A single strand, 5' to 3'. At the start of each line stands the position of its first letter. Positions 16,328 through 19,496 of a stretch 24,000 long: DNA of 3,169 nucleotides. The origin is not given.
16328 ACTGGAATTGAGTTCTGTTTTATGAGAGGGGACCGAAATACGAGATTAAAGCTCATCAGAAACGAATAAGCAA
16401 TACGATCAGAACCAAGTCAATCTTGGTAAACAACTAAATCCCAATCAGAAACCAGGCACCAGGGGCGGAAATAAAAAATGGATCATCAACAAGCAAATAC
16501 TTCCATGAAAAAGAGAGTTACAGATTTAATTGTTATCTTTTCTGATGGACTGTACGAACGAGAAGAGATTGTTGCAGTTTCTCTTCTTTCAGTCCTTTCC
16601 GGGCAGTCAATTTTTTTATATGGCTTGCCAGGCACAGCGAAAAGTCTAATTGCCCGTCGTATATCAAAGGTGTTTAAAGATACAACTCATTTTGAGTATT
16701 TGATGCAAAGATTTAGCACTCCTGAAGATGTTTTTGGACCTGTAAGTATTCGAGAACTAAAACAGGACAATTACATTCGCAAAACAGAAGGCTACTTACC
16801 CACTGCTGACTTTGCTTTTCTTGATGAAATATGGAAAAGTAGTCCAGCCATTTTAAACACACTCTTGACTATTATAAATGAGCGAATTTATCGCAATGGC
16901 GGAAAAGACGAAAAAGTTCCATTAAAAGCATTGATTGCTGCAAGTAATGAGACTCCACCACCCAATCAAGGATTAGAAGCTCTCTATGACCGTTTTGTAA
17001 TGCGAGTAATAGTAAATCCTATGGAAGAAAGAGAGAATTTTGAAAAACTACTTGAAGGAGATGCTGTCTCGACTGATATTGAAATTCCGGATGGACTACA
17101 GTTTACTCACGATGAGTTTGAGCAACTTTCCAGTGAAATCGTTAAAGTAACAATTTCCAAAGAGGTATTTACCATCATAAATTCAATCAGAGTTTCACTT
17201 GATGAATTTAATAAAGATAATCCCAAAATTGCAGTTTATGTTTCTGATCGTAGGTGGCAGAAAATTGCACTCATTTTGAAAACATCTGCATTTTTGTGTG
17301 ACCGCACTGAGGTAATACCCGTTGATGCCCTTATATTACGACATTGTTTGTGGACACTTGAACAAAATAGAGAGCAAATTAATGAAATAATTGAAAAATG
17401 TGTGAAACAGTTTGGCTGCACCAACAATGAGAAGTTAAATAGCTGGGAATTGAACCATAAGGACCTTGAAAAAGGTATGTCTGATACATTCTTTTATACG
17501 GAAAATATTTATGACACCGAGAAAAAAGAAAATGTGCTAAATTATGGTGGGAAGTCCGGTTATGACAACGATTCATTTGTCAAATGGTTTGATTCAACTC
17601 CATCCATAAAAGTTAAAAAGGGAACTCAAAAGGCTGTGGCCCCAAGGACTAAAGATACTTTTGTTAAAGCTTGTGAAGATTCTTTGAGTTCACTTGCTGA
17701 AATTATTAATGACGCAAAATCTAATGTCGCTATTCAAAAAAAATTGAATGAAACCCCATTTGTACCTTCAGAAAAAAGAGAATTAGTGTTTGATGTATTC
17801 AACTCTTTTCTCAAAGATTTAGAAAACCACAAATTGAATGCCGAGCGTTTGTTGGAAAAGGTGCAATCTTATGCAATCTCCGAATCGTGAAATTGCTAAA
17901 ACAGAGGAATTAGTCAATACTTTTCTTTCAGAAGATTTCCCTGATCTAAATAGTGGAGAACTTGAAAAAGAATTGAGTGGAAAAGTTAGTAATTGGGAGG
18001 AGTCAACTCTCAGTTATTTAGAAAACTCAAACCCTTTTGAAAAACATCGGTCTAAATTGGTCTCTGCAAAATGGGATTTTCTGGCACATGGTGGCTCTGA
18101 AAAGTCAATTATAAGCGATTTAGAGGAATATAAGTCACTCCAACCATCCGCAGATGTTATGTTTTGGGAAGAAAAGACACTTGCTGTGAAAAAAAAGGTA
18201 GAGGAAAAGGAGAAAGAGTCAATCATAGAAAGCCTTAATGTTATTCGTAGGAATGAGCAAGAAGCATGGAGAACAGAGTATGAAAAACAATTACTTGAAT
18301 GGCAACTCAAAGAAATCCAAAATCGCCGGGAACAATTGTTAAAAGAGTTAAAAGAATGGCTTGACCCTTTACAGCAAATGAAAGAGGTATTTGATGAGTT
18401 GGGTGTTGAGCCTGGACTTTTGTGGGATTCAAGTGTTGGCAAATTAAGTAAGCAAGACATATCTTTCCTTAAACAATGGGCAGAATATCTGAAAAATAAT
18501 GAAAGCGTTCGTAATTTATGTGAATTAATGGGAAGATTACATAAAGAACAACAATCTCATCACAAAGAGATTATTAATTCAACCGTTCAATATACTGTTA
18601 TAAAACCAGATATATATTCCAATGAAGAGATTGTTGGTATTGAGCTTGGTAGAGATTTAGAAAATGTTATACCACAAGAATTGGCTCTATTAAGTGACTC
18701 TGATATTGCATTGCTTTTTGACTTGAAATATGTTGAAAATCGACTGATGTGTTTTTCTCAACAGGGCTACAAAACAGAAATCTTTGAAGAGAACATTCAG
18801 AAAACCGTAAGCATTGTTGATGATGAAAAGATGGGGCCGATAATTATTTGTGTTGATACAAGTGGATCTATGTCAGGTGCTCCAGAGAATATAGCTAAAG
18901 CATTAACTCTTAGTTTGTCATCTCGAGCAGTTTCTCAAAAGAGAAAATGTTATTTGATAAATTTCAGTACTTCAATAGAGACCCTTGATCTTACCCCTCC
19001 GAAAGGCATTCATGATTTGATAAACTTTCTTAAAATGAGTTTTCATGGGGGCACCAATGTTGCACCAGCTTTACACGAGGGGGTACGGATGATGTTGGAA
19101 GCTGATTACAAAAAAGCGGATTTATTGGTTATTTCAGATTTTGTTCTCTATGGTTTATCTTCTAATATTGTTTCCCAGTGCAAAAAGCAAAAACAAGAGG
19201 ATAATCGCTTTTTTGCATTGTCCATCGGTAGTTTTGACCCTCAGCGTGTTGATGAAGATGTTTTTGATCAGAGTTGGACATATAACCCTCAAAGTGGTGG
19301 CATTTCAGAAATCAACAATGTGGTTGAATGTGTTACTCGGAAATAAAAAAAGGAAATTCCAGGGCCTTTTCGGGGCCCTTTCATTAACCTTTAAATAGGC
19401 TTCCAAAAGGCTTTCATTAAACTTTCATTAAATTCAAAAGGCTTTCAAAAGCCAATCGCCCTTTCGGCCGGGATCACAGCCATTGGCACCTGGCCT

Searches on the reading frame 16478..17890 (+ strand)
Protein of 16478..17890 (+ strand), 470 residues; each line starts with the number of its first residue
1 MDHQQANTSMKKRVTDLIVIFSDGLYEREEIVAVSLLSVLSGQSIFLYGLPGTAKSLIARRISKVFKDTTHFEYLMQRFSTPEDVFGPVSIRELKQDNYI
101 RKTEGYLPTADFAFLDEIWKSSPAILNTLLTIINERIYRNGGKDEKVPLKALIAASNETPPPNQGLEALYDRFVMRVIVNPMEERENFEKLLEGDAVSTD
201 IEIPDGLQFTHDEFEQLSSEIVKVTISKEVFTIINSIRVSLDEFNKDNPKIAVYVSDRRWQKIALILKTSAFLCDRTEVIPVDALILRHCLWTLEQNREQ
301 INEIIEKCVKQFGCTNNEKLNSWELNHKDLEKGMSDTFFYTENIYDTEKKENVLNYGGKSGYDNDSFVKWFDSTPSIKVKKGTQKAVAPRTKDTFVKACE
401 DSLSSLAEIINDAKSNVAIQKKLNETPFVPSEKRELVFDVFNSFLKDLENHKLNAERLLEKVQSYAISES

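Call 24: search_protein_families(library=pfam, proteins=[window:16478-17890:+], max_evalue=0.001)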
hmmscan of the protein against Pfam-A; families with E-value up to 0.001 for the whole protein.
window:16478-17890:+ (470 aa): 4 families
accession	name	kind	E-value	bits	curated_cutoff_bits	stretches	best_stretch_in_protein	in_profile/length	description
PF20030.5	bpMoxR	-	1.2e-51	175.2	27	1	15-195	4-181/205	MoxR domain in the MoxR-vWA-beta-propeller ternary systems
PF07728.20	AAA_5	-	2.7e-24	86.2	22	1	45-173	2-139/139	AAA domain (dynein-related subfamily)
PF17868.7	AAA_lid_8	-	8.8e-23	80.3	22.8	1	229-305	1-72/72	AAA lid domain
PF07726.17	AAA_3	-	0.00091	19.6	27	0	45-174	2-130/131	ATPase family associated with various cellular activities (AAA)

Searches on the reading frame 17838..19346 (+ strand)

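Call 24: search_protein_families(library=pfam, proteins=[window:17838-19346:+], max_evalue=0.001)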
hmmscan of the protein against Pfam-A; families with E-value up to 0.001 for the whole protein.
window:17838-19346:+ (502 aa): 2 families
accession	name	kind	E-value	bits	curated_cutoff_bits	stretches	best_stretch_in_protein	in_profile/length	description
PF13519.12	VWA_2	-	1.1e-07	32.9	27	1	335-435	1-106/107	von Willebrand factor type A domain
PF05762.20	VWA_CoxE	-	1.4e-06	28.3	26.4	1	333-450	57-174/222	VWA domain containing CoxE-like protein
